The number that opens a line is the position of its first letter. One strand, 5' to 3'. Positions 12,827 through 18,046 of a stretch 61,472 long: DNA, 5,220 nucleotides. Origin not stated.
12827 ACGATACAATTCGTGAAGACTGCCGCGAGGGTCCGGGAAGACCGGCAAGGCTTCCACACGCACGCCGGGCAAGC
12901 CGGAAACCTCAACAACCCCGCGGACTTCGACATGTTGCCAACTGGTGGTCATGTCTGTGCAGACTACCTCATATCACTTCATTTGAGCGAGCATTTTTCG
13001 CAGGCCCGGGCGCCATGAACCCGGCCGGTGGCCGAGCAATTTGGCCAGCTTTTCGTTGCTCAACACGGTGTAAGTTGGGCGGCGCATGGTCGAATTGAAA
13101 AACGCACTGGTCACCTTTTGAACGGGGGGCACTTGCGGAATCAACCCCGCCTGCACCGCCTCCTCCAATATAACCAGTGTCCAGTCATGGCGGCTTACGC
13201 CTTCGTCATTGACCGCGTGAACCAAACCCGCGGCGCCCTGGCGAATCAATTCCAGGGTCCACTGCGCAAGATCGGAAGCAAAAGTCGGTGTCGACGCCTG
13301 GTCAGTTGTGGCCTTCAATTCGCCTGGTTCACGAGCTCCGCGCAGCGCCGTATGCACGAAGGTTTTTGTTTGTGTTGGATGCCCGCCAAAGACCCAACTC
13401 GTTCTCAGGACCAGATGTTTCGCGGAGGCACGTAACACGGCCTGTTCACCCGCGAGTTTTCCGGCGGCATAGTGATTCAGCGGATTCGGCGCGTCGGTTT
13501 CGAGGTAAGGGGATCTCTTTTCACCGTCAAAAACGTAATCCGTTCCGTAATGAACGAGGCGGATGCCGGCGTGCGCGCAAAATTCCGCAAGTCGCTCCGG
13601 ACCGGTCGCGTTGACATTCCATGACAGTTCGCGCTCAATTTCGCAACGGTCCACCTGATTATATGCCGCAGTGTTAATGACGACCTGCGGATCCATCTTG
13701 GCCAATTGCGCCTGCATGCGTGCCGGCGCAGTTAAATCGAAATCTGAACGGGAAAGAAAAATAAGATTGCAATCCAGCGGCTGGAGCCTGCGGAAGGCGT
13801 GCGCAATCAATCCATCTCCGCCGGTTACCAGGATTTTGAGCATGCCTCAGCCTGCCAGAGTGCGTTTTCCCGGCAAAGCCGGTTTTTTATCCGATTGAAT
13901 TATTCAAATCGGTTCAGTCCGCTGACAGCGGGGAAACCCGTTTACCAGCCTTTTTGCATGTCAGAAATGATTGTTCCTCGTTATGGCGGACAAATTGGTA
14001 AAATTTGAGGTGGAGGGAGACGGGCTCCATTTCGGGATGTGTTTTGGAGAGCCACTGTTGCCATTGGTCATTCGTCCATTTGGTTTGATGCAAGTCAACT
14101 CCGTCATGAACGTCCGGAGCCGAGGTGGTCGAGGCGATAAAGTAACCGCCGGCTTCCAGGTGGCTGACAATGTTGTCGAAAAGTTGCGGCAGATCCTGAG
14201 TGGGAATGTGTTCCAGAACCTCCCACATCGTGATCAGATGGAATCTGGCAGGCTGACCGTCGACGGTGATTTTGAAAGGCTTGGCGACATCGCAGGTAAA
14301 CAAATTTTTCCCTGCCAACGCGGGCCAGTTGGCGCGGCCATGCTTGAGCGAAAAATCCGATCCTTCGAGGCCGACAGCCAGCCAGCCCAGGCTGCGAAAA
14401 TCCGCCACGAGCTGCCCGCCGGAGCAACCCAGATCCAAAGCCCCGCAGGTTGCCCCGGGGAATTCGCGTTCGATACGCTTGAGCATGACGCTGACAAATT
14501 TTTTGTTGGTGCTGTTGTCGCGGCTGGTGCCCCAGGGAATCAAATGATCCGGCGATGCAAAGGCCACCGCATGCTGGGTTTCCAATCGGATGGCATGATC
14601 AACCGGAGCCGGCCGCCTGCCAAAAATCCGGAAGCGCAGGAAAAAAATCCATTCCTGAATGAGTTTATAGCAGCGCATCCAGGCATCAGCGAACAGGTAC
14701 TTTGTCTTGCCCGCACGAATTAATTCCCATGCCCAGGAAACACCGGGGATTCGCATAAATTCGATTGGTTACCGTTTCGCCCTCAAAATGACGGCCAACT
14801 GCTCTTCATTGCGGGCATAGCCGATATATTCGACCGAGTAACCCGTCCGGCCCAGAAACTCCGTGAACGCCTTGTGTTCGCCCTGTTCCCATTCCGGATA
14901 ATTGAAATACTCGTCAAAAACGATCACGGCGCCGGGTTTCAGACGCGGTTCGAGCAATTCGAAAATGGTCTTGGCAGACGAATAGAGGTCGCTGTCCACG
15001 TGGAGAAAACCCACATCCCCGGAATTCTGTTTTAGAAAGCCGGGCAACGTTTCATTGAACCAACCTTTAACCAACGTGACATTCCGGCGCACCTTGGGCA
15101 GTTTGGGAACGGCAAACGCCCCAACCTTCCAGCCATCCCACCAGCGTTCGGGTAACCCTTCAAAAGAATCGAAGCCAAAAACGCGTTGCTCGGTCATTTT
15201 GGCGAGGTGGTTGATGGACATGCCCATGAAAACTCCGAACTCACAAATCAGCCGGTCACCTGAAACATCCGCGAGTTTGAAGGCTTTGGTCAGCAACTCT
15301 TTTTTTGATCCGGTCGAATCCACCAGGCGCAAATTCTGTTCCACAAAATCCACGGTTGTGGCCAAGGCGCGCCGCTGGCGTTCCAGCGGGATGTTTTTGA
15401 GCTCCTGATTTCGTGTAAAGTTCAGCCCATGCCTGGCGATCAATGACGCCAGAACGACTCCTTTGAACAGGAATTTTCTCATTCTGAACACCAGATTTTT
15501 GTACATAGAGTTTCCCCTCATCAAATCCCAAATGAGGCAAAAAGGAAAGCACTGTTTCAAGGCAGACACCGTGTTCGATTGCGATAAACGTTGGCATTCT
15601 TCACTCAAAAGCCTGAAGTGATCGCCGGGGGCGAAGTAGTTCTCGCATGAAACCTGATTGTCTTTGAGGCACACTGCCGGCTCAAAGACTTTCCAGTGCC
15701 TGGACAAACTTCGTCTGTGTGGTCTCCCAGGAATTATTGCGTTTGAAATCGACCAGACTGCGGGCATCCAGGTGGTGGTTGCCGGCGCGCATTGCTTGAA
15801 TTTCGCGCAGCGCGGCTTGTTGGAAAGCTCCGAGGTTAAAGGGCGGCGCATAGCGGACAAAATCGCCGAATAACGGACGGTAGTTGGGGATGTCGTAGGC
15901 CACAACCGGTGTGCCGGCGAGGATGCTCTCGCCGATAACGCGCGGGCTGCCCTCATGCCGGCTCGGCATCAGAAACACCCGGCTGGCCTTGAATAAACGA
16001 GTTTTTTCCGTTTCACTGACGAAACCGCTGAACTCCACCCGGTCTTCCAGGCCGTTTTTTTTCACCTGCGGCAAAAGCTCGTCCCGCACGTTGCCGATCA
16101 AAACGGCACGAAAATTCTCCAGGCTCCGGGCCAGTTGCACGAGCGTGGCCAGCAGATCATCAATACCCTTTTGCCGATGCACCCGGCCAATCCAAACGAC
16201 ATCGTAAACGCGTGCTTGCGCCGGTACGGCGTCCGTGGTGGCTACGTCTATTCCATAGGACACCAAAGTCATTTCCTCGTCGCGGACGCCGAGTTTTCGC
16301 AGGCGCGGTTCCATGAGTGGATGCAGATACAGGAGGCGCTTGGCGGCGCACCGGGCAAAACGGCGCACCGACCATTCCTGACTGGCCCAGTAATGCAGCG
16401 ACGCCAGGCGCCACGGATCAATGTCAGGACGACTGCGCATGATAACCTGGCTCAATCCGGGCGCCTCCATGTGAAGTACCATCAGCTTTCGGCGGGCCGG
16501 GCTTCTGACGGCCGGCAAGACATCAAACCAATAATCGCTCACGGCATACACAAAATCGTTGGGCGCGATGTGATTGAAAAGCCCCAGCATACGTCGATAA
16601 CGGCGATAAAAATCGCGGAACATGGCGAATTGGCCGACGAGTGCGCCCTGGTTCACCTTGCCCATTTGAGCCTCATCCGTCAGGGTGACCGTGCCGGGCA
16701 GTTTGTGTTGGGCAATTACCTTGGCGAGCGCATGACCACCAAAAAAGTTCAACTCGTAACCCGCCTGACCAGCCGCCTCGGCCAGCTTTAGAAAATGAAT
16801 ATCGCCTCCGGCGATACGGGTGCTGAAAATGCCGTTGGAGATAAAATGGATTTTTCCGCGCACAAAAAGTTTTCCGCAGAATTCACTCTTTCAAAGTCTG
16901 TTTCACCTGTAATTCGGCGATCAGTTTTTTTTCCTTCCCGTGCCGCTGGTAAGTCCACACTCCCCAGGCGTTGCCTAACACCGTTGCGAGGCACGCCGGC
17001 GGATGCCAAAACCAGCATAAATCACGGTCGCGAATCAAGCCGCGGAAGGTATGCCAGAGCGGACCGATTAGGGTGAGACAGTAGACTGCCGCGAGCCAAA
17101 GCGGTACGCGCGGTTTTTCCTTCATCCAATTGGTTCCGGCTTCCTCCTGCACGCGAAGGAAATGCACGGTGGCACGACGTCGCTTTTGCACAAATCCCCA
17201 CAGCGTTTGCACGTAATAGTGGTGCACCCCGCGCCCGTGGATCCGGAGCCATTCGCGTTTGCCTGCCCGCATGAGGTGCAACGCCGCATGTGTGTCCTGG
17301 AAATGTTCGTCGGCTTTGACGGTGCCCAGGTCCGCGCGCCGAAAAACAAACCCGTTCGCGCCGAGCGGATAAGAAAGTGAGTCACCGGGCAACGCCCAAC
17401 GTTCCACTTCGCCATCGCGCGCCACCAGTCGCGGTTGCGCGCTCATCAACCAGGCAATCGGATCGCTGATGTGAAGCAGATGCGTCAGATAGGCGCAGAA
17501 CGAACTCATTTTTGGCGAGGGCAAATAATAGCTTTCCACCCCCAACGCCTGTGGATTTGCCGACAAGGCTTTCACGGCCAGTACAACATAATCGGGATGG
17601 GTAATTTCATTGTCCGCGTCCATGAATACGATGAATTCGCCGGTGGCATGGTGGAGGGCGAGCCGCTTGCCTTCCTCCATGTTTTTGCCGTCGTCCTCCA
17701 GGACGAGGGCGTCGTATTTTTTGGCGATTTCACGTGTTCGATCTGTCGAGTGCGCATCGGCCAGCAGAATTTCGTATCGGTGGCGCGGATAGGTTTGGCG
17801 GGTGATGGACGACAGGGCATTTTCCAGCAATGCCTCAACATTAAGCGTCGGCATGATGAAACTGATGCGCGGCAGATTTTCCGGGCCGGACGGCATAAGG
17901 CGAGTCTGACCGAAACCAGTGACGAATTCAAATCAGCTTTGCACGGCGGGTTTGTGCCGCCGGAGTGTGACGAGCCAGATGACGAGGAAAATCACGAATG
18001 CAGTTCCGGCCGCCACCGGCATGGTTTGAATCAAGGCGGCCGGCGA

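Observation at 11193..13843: C-methyltransferase + RmlC-like + RmlD-like operon without RmlA/RmlB inside a GDP-heptose locus: candidate route to a branched-chain (C-methyl) heptose or deoxy sugar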

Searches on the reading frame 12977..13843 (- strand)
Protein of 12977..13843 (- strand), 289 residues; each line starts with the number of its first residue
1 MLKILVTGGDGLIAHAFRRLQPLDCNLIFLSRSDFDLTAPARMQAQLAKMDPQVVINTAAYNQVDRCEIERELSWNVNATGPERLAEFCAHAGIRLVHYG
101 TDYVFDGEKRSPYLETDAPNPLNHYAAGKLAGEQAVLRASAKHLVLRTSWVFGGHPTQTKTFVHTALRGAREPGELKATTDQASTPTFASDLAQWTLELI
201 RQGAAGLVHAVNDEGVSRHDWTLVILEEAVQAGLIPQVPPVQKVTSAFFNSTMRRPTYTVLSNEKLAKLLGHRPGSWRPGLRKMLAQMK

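Call 4: search_protein_families(library=pfam, proteins=[window:12977-13843:-], max_evalue=0.01)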
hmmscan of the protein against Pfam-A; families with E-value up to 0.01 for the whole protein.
window:12977-13843:- (289 aa): 6 families
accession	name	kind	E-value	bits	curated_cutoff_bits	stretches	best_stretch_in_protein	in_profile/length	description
PF04321.23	RmlD_sub_bind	-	1.4e-77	261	27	1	3-288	2-285/287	RmlD substrate binding domain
PF01370.27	Epimerase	-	5.9e-22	78.7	20.9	1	4-203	1-228/240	NAD dependent epimerase/dehydratase family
PF16363.11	GDP_Man_Dehyd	-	3e-10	40.5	27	1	34-138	58-166/332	GDP-mannose 4,6 dehydratase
PF01073.25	3Beta_HSD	-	1.5e-05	24.6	22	1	36-168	53-198/280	3-beta hydroxysteroid dehydrogenase/isomerase family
PF02719.21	Polysacc_synt_2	-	5.1e-05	23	20.2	1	38-102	64-129/293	Polysaccharide biosynthesis protein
PF07993.18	NAD_binding_4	-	0.00083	19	20.1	1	52-158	89-213/258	Male sterility protein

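Call 5: search_protein_families(library=ncbifam, proteins=[window:12977-13843:-], max_evalue=0.01)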
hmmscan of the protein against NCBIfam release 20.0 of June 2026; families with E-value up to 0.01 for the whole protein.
window:12977-13843:- (289 aa): 7 families
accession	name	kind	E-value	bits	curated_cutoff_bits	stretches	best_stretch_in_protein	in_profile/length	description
TIGR01214.1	rmlD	equivalog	3.5e-83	279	224.05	1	3-288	1-285/285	dTDP-4-dehydrorhamnose reductase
NF007440.0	PRK09987.1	equivalog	1.2e-47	162.6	308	1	3-288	2-293/299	dTDP-4-dehydrorhamnose reductase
TIGR01181.1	dTDP_gluc_dehyt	equivalog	2.2e-08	33.5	365.1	1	36-140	58-165/321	dTDP-glucose 4,6-dehydratase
TIGR01179.1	galE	equivalog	1.5e-05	24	262.3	1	36-156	55-181/332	UDP-glucose 4-epimerase GalE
TIGR02197.1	heptose_epim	equivalog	0.00075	18.7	274.6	1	48-140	63-153/316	ADP-glyceromanno-heptose 6-epimerase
NF042423.1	oxyalk_red_Shew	equivalog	0.005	16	580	0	4-145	11-165/331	2-alkyl-3-oxoalkanoate reductase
NF047922.1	GDPFucSynFcl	equivalog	0.0093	15.4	500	0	3-60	4-62/308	GDP-L-fucose synthase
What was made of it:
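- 12974..13843 (-): RmlD-family NAD(P)H-dependent NDP-4-keto-6-deoxyhexose 4-ketoreductase, 289 aa. TIGR01214 279 bits against cut-off 224; PF04321 261 bits (calls 4, 5).
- On RmlD (dTDP-4-dehydrorhamnose reductase): TIGR01214 279 bits against 224 (call 5).
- Closest known: Canonical dTDP-L-rhamnose pathway. Same: The reductase passes the rmlD equivalog (call 5).
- Checked: 289-aa protein: TIGR01214 rmlD at 279 bits against a cut-off of 224 (call 5).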

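Call 12: search_solved_structures(query=window:12977-13843:-, max_evalue=0.001)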
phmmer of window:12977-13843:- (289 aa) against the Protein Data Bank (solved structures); distinct sequences matched with E-value up to 0.001: 15.
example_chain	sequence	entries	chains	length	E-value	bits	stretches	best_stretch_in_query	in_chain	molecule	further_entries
1kbz_A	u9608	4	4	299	7e-41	143.7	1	4-288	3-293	dTDP-glucose oxidoreductase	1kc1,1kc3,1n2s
1vl0_A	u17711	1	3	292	3.5e-38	134.9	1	2-285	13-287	DTDP-4-dehydrorhamnose reductase, rfbD ortholog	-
3sc6_A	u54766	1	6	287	2.8e-36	128.6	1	3-287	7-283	dTDP-4-dehydrorhamnose reductase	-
8ctr_A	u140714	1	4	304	3.6e-34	121.7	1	3-287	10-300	dTDP-4-dehydrorhamnose reductase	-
4wpg_A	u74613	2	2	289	5.7e-32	114.5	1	4-284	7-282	dTDP-4-dehydrorhamnose reductase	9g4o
5u9c_A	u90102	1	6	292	2.4e-28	102.6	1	3-226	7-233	dTDP-4-dehydrorhamnose Reductase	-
2ggs_A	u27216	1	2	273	6.2e-26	94.7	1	34-242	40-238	273aa long hypothetical dTDP-4-dehydrorhamnose reductase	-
8g22_A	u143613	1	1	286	3.1e-24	89.1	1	4-284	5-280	dTDP-4-dehydrorhamnose reductase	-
9gpi_D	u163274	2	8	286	1.4e-16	64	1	3-158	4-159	dTDP-4-dehydrorhamnose reductase, putative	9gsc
2ydx_A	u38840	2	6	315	8.7e-13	51.6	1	43-155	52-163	METHIONINE ADENOSYLTRANSFERASE 2 SUBUNIT BETA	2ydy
4ndn_E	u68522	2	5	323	9.5e-13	51.4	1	43-155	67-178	Methionine adenosyltransferase 2 subunit beta | Isoform 2 of Methionine adenosyltransferase 2 subunit beta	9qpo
4ktt_E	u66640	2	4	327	9.8e-13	51.4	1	43-155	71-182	Methionine adenosyltransferase 2 subunit beta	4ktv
30gd_E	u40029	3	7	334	1e-12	51.3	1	43-155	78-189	Isoform 1 of Methionine adenosyltransferase 2 subunit beta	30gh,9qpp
7ys8_A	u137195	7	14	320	3.1e-06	30.1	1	40-134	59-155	UDP-glucose 4-epimerase | UDP-glucose 4-epimerase along with EC 5.1.3.2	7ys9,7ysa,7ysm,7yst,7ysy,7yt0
4qqr_A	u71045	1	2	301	0.00087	22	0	45-223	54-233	3,5-epimerase/4-reductase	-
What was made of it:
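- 12974..13843 (-): PDB RmlD 1kbz 7e-41, and the strongest hits are RmlDs (call 12).
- On Campylobacter-type GDP-heptose modification system: No MlghC-, DdahC- or Cj1428-type entry appears among its PDB hits at E<=1e-3 (calls 5, 12).
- Closest known: Campylobacter jejuni capsule GDP-heptose modification. Different: The reductase is RmlD-type (calls 5, 12).
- Its strongest PDB hits are RmlDs, and none is a Campylobacter heptose reductase (calls 5, 12). The reductase is an RmlD equivalog, not a Campylobacter-type heptose C4-reductase (calls 5, 12).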

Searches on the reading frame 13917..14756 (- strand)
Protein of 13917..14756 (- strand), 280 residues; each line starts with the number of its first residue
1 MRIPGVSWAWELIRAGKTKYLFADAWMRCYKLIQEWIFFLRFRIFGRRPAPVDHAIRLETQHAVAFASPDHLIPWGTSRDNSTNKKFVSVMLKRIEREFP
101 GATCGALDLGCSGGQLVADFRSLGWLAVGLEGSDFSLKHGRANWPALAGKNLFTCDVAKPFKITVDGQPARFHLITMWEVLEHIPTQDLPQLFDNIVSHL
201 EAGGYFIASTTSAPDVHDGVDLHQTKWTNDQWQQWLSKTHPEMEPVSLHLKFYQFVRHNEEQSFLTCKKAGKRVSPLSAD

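Call 6: search_protein_families(library=pfam, proteins=[window:13917-14756:-], max_evalue=0.001)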
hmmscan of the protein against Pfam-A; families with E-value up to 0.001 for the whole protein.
window:13917-14756:- (280 aa): 4 families
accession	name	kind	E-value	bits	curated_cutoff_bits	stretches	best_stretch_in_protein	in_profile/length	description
PF13489.12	Methyltransf_23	-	1.3e-12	48.2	27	1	107-241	27-142/164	Methyltransferase domain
PF08242.18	Methyltransf_12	-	2.1e-09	38.4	30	1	107-206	1-98/98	Methyltransferase domain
PF13649.12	Methyltransf_25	-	4.7e-07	30.9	27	1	107-204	2-97/97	Methyltransferase domain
PF08241.18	Methyltransf_11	-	4e-05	24.6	21.2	1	107-207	1-94/95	Methyltransferase domain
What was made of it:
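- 13914..14756 (-): Class I SAM methyltransferase (probable O-methyltransferase). PF13489 and PF08242 (call 6).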

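Call 49: search_protein_families(library=ncbifam, proteins=[window:13917-14756:-], max_evalue=0.0001)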
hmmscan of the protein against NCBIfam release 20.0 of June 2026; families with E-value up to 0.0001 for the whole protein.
window:13917-14756:- (280 aa): 1 family
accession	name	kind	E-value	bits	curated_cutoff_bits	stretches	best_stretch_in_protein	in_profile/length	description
TIGR01983.1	UbiG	equivalog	6.5e-06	25.6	102.95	1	104-210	51-153/228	bifunctional 2-polyprenyl-6-hydroxyphenol methylase/3-demethylubiquinol 3-O-methyltransferase UbiG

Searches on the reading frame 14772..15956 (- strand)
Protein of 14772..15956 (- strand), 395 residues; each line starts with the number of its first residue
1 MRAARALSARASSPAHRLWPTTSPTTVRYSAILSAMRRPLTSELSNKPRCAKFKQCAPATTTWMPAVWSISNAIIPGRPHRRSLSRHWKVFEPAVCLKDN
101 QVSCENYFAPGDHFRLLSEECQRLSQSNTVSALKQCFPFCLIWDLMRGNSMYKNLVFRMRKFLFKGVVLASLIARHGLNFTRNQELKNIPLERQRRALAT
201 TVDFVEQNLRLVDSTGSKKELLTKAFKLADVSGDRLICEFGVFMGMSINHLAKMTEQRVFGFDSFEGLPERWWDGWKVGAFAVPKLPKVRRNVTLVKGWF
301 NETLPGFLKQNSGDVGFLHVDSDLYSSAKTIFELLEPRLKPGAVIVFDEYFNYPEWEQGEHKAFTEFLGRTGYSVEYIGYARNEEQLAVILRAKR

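Call 6: search_protein_families(library=pfam, proteins=[window:14772-15956:-], max_evalue=0.001)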
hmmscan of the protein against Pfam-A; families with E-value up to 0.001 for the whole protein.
window:14772-15956:- (395 aa): 2 families
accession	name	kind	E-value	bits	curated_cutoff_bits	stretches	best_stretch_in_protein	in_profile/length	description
PF13578.12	Methyltransf_24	-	7.5e-16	59.4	26.3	1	239-350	2-105/105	Methyltransferase domain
PF05711.17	TylF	-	2.3e-11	43.9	23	1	291-355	173-234/264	Macrocin-O-methyltransferase (TylF)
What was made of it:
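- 14769..15506 (-): Methyltransf_24/TylF-like methyltransferase (probable sugar O-methyltransferase); the true start is the ATG at 15506, not 15956. PF13578 59 bits and PF05711 TylF 44 bits (call 6).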

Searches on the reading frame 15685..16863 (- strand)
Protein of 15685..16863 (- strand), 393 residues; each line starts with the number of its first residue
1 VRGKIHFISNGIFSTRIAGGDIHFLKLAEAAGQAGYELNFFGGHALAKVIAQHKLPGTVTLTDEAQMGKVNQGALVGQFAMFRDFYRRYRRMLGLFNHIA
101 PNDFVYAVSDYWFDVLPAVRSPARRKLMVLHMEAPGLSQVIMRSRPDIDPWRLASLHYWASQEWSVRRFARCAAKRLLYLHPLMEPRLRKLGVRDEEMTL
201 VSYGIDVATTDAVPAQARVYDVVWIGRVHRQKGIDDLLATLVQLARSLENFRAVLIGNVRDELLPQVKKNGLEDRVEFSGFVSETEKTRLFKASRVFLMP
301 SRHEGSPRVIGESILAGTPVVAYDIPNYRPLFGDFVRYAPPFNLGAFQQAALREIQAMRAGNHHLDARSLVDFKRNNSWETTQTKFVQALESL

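Call 6: search_protein_families(library=pfam, proteins=[window:15685-16863:-], max_evalue=0.001)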
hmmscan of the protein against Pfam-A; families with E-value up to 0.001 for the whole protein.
window:15685-16863:- (393 aa): 3 families
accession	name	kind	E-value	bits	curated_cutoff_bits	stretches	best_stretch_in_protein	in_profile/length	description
PF00534.26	Glycos_transf_1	-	3.2e-21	76.1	26.4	1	221-336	17-135/172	Glycosyl transferases group 1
PF13692.12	Glyco_trans_1_4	-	3.1e-20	73.3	27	1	221-331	3-114/142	Glycosyl transferases group 1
PF20706.3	GT4-conflict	-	4.9e-07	29.5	26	1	193-322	169-310/385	Family 4 Glycosyltransferase in conflict systems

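Call 49: search_protein_families(library=ncbifam, proteins=[window:15685-16863:-], max_evalue=0.0001)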
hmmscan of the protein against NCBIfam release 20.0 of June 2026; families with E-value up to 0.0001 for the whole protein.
window:15685-16863:- (393 aa): 17 families
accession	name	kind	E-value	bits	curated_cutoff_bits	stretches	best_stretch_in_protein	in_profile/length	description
NF047684.1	TeichurnBiosyTuaC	equivalog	9.6e-11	41.2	550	1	214-335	216-331/391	teichuronic acid biosynthesis protein TuaC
NF038295.1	EPS_HpsP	equivalog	1.3e-10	40.8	550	1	216-324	204-318/388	hormogonium polysaccharide biosynthesis glycosyltransferase HpsP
NF041876.1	EPS_EpsE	equivalog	2.8e-10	40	400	1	196-327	186-329/389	exopolysaccharide biosynthesis GT4 family glycosyltransferase EpsE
NF041010.1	glycosy_Agl16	equivalog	5.2e-10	38.7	575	1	189-322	149-282/352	glycosylation protein Agl16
TIGR04348.1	TIGR04348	equivalog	2.6e-09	36.6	300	1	208-345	126-262/310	selenoneine biosynthesis selenosugar synthase SenB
NF053513.1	Gtran_IagA_BgsA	equivalog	5.3e-09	35.5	460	1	222-347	164-289/333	LTA glycolipid anchor biosynthesis glycosyltransferase, IagA/BgsA family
TIGR03088.1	stp2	hypoth_equivalog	1.9e-08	33.7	409.05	1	221-326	196-305/374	TIGR03088 family PEP-CTERM/XrtA system glycosyltransferase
TIGR04047.1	MSMEG_0565_glyc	hypoth_equivalog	2.4e-08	33.5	259.85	1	260-385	242-366/373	MSMEG_0565 family glycosyltransferase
NF046085.1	XrtY_assoc_Gly1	equivalog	3.6e-08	32.7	400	1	209-321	199-312/387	XrtY-associated glycosyltransferase XYAG1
NF007396.0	PRK09922.1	equivalog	3.1e-07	29.6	385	1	186-324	148-290/361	lipopolysaccharide 1,6-galactosyltransferase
TIGR04005.1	wcaL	equivalog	2.2e-06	26.8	537.6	1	178-321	179-332/406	colanic acid biosynthesis glycosyltransferase WcaL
NF047880.1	glyco_SdgA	exception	3.6e-06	25.8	800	1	222-325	318-421/488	serine-aspartate repeat adhesin O-glycosyltransferase SdgA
TIGR04157.1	glyco_rSAM_CFB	subfamily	5.2e-06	25.7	400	1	222-323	230-330/406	TIGR04157 family glycosyltransferase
NF049988.1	MGlcDAGSynMgs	equivalog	3.7e-05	23.3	400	1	223-324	217-321/398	alpha-monoglucosyldiacylglycerol synthase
TIGR04063.1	stp3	hypoth_equivalog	3.7e-05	22.8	442.05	0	223-300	217-296/397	TIGR04063 family PEP-CTERM/XrtA system glycosyltransferase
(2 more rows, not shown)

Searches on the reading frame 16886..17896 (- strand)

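Call 6: search_protein_families(library=pfam, proteins=[window:16886-17896:-], max_evalue=0.001)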
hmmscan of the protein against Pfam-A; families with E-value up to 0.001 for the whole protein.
window:16886-17896:- (337 aa): 2 families
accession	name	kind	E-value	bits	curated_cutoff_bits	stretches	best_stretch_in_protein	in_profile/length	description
PF00535.33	Glycos_transf_2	-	2.2e-18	67.2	23.3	1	12-114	1-106/168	Glycosyl transferase family 2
PF13641.12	Glyco_tranf_2_3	-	3.9e-07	30.8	27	1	9-230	1-205/230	Glycosyltransferase like family 2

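Call 49: search_protein_families(library=ncbifam, proteins=[window:16886-17896:-], max_evalue=0.0001)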
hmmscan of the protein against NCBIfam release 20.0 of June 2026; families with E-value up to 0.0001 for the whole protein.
window:16886-17896:- (337 aa): 15 families
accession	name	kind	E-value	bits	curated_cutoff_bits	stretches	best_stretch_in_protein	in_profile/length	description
NF010496.0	PRK13915.1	equivalog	2.3e-11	43.3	262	1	10-124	32-155/307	glucosyl-3-phosphoglycerate synthase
NF047683.1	TeichurnBiosyTuaG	equivalog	1.6e-10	41.1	400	1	8-98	5-99/252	teichuronic acid biosynthesis protein TuaG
TIGR03111.1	glyc2_xrt_Gpos1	hypoth_equivalog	6.5e-10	38.4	363.95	1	6-117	46-162/439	TIGR03111 family XrtG-associated glycosyltransferase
NF007482.0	PRK10073.1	equivalog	7.8e-10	38.3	423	1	8-106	5-106/334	glycosyltransferase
NF050050.1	ProtGlycPglI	equivalog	9.2e-10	38.4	500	1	9-100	2-98/306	GalNAc(5)-diNAcBac-PP-undecaprenol beta-1,3-glucosyltransferase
TIGR04283.1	glyco_like_mftF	equivalog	3.7e-09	36.5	182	1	11-114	1-100/221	TIGR04283 family arsenosugar biosynthesis glycosyltransferase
NF053739.1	GlytfEpsEBac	equivalog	7e-08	31.8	450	1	9-96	1-93/265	glycosyltransferase EpsE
NF041875.1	EPS_EpsD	equivalog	1e-07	31.7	370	1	11-105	1-98/325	exopolysaccharide biosynthesis glycosyltransferase EpsD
TIGR04182.1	glyco_TIGR04182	equivalog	2.2e-07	30.5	325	1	12-98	3-85/293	S-layer glycoprotein N-glycosyltransferase AglJ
TIGR03937.1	PgaC_IcaA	equivalog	6.2e-07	28.7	422.3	1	6-117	42-156/407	poly-beta-1,6-N-acetyl-D-glucosamine synthase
NF038302.1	EPS_HpsE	equivalog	7.3e-07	28.4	300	1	12-117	4-117/307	hormogonium polysaccharide biosynthesis glycosyltransferase HpsE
NF045692.1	OglycostaseCruG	equivalog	1.5e-06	27.4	600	1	4-62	36-92/386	2'-O-glycosyltransferase CruG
NF038299.1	EPS_HpsN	equivalog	1.5e-06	27.4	425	1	9-116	1-111/317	hormogonium polysaccharide biosynthesis glycosyltransferase HpsN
TIGR03469.1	HpnB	hypoth_equivalog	6.3e-06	25.5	379.25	1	5-65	40-99/386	hopene-associated glycosyltransferase HpnB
TIGR03965.1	mycofact_glyco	equivalog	1.6e-05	24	280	0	4-97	69-166/467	mycofactocin biosynthesis glycosyltransferase MftF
